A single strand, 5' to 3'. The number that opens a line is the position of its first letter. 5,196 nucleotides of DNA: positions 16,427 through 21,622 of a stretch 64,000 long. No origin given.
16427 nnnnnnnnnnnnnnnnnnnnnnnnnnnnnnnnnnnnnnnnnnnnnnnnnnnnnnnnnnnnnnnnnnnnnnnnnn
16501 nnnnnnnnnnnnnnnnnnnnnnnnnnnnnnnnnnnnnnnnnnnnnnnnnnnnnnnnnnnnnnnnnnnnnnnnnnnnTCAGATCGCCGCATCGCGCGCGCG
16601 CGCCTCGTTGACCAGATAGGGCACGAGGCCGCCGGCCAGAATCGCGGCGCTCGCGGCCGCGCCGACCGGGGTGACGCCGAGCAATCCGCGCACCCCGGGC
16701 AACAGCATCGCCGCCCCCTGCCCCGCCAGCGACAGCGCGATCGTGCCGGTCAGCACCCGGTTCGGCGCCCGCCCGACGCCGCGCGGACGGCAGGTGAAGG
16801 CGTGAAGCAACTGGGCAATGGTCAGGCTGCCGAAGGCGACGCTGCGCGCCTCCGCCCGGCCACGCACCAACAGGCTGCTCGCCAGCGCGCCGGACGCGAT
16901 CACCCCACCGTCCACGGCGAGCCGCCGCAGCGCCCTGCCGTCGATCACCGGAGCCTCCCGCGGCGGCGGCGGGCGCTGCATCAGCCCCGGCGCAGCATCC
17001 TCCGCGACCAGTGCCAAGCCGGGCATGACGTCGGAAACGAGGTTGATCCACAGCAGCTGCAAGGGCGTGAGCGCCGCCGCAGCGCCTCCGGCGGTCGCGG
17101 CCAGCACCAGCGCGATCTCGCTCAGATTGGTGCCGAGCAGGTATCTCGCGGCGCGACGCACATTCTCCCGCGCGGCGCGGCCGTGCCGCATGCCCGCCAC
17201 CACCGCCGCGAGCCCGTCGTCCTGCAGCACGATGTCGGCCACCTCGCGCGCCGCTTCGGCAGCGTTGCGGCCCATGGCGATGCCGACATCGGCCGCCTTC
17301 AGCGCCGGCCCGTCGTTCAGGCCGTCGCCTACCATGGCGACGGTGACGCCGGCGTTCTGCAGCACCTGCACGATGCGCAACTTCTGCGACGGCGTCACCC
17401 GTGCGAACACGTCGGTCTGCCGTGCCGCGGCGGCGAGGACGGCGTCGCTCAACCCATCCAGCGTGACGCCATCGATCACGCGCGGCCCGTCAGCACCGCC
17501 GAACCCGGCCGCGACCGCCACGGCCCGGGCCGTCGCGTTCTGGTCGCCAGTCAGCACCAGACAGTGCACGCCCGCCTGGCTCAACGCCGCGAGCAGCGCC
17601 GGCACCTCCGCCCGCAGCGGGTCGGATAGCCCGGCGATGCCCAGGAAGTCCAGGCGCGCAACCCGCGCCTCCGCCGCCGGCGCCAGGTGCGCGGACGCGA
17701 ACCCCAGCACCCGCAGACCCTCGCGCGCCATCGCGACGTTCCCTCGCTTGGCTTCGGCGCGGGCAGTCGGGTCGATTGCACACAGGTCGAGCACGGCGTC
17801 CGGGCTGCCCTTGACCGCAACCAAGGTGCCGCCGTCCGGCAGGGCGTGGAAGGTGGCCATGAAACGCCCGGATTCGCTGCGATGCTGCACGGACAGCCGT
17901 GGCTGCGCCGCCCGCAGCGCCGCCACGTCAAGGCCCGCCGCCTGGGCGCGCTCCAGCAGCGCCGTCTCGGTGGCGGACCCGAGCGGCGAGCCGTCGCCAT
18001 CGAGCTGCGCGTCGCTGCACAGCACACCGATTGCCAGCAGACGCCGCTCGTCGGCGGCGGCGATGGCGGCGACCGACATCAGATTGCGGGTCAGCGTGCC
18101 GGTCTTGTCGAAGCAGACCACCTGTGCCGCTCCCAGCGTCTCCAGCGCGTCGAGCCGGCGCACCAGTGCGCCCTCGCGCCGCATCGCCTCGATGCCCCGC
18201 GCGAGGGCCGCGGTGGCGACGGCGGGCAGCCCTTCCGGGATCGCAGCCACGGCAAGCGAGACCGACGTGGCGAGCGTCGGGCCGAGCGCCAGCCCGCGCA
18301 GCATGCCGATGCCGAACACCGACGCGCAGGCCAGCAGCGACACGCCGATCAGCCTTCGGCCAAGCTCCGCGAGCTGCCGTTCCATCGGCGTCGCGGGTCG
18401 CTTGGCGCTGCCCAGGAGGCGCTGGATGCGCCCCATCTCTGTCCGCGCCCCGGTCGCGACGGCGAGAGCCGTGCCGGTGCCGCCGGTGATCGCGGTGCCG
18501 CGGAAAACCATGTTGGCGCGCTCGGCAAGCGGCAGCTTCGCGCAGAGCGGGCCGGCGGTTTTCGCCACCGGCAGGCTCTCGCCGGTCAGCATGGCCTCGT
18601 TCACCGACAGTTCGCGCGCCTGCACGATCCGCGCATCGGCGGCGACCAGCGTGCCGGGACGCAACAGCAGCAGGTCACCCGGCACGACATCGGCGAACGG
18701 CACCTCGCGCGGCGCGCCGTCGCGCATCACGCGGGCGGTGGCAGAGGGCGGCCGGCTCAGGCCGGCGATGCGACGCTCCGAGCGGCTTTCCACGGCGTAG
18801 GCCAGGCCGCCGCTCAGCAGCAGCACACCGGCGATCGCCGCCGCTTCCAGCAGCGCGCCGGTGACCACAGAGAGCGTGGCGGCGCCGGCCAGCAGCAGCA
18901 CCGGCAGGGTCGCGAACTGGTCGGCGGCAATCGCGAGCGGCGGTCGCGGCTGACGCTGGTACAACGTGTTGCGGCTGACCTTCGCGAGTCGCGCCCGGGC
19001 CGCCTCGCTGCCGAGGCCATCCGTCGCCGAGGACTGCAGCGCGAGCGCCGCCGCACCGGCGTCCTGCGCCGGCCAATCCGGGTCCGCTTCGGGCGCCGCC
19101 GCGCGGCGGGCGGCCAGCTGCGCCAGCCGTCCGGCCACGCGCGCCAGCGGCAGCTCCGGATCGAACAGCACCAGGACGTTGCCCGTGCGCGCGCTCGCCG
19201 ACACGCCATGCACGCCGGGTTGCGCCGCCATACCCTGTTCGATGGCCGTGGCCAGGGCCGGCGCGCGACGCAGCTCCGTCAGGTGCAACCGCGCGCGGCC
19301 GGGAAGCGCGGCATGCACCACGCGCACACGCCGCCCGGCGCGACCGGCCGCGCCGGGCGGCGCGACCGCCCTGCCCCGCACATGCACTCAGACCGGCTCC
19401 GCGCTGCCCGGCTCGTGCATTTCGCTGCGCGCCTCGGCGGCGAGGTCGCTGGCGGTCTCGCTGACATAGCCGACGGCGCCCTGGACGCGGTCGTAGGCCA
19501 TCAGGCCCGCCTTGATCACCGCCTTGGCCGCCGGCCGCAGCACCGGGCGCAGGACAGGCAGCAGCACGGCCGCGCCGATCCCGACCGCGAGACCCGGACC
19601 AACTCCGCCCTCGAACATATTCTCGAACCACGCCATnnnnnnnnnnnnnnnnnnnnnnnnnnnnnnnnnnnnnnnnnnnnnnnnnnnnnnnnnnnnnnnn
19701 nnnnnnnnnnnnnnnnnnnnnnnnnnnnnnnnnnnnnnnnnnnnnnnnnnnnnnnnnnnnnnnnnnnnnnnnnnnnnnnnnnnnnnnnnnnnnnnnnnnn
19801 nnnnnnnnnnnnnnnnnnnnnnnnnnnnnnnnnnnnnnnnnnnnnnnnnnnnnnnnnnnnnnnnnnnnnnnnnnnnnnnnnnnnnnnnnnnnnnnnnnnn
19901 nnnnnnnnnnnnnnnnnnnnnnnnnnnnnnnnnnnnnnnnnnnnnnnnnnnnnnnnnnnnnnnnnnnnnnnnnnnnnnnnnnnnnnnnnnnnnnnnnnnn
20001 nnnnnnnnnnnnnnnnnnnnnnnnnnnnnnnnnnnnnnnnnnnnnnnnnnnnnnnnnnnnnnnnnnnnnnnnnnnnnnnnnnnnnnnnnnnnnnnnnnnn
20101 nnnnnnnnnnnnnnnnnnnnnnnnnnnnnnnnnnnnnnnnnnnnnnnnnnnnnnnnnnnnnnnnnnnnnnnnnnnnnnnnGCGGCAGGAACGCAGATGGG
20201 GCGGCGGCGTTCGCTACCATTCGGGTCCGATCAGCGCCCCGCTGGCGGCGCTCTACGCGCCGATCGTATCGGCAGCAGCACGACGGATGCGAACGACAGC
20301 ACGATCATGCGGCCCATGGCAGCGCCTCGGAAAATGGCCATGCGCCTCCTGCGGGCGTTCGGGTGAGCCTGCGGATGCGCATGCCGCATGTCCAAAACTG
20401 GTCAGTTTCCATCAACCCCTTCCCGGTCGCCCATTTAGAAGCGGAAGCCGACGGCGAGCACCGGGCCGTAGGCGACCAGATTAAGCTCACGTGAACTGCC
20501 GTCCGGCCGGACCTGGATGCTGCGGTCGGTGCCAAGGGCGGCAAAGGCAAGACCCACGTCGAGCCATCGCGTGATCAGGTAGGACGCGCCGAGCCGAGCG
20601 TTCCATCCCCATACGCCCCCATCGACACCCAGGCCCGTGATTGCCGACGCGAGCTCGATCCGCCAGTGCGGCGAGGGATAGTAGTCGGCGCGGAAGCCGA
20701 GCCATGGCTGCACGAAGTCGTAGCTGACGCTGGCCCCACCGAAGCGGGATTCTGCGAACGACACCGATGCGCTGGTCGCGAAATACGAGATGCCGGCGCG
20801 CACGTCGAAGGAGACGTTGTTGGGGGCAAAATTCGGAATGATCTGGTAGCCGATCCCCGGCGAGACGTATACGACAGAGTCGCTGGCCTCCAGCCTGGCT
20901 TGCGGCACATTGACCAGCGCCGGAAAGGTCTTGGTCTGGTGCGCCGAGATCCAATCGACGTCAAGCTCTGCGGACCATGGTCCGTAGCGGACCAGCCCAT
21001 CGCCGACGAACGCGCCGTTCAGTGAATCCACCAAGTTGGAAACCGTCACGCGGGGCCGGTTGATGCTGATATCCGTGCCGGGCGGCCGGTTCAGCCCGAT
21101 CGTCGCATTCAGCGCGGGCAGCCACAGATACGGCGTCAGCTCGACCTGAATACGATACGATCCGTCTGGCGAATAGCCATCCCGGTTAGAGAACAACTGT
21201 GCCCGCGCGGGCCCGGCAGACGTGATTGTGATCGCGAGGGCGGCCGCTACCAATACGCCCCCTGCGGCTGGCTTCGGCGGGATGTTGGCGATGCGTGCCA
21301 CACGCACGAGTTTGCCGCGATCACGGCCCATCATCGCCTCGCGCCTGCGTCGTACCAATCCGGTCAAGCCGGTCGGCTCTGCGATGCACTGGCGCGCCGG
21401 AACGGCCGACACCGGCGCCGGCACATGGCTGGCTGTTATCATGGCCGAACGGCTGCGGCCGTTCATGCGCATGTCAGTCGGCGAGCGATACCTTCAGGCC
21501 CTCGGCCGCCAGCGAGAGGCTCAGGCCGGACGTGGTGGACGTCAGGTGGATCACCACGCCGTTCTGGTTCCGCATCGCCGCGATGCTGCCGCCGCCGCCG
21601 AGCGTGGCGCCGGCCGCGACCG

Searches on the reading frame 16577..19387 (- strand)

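Call 64: search_protein_families(library=pfam, proteins=[window:16577-19387:-], max_evalue=0.001)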
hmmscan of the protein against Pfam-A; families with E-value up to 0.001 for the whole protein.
window:16577-19387:- (936 aa): 7 families
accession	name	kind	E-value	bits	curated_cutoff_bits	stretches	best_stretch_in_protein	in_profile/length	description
PF00122.25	E1-E2_ATPase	-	1.1e-48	165.5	28.1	1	216-404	5-180/181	E1-E2 ATPase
PF00689.26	Cation_ATPase_C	-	4.6e-32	111.6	27.3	1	772-930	3-172/175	Cation transporting ATPase, C-terminus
PF00702.32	Hydrolase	-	8.2e-16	59.4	26.4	1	423-700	3-191/191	haloacid dehalogenase-like hydrolase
PF13246.12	Cation_ATPase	-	1.9e-12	47.5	21.7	1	456-536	2-88/91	Cation transport ATPase (P-type)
PF00690.31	Cation_ATPase_N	-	2.1e-08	34.1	20.4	1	111-173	7-69/69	Cation transporter/ATPase, N-terminus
PF19991.5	HMA_2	-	6.6e-05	23.3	30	1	24-77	10-63/154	Heavy metal associated domain 2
PF08282.18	Hydrolase_3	-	0.00027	21.2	20.9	1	682-723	205-245/255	haloacid dehalogenase-like hydrolase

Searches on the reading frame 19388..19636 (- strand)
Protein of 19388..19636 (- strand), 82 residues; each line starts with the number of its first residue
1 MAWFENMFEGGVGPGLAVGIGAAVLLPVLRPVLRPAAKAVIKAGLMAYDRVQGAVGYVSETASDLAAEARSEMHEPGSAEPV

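Call 64: search_protein_families(library=pfam, proteins=[window:19388-19636:-], max_evalue=0.001)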
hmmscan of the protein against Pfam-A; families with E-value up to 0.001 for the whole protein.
window:19388-19636:- (82 aa): 1 family
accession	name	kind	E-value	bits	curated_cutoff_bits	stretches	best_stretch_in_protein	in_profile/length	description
PF17195.9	DUF5132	-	8.5e-07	29.4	25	1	32-73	1-42/47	Protein of unknown function (DUF5132)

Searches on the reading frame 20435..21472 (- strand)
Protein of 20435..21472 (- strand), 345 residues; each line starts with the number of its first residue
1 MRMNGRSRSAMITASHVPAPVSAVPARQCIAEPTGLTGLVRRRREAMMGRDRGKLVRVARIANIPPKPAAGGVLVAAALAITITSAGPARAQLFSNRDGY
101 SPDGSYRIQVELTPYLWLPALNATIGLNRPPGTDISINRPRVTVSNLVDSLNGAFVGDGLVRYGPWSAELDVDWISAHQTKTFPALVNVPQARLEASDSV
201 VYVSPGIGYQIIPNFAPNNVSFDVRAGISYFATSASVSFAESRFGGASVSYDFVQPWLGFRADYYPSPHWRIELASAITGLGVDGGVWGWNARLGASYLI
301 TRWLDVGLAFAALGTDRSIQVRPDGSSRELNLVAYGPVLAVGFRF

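Call 7: search_protein_families(library=pfam, proteins=[window:20435-21472:-], max_evalue=0.01)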
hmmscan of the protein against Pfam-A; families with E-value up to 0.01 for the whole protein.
window:20435-21472:- (345 aa): 1 family
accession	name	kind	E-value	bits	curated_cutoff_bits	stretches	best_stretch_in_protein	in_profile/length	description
PF13505.12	OMP_b-brl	-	0.00017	22.2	28.7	1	165-297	57-172/175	Outer membrane protein beta-barrel domain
